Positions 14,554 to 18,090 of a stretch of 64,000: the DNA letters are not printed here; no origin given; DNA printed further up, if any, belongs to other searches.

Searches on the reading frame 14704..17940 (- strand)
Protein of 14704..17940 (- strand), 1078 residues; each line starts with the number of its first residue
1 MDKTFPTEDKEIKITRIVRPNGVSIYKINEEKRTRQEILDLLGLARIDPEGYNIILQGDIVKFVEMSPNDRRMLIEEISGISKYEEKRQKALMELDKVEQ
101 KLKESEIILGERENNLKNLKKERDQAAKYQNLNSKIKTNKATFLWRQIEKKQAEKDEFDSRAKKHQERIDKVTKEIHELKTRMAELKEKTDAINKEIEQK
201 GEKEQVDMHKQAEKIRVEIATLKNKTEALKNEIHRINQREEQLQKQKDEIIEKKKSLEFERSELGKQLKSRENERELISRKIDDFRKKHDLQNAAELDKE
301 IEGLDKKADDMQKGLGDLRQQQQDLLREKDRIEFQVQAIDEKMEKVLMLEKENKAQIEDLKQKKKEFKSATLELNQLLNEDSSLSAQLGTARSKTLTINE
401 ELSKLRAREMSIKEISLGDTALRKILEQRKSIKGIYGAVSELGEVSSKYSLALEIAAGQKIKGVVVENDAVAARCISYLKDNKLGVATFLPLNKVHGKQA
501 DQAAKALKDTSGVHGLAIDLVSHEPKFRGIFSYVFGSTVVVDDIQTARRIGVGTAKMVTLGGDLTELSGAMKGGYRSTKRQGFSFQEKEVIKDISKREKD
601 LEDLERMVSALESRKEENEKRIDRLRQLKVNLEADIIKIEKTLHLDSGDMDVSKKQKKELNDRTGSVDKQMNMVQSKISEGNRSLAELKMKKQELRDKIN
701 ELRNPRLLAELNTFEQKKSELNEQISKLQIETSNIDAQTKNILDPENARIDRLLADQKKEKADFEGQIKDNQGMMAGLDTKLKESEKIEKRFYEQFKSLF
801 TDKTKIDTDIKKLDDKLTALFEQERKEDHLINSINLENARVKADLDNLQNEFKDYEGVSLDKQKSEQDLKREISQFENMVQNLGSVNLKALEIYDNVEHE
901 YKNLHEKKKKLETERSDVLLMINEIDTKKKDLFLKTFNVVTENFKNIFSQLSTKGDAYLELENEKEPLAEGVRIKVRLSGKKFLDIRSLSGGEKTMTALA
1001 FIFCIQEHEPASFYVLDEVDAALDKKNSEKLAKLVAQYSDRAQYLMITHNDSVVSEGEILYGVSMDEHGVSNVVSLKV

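Call 45: search_protein_families(library=pfam, proteins=[window:14704-17940:-], max_evalue=0.001)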
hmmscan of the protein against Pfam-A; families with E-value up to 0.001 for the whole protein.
window:14704-17940:- (1078 aa): 2 families
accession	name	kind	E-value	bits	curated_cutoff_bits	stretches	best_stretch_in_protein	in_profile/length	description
PF06470.18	SMC_hinge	-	4.8e-30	104.8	22.5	1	433-550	2-115/116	SMC proteins Flexible Hinge Domain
PF02463.25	SMC_N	-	1.9e-11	44.3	40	1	2-1071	87-219/220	RecF/RecN/SMC N terminal domain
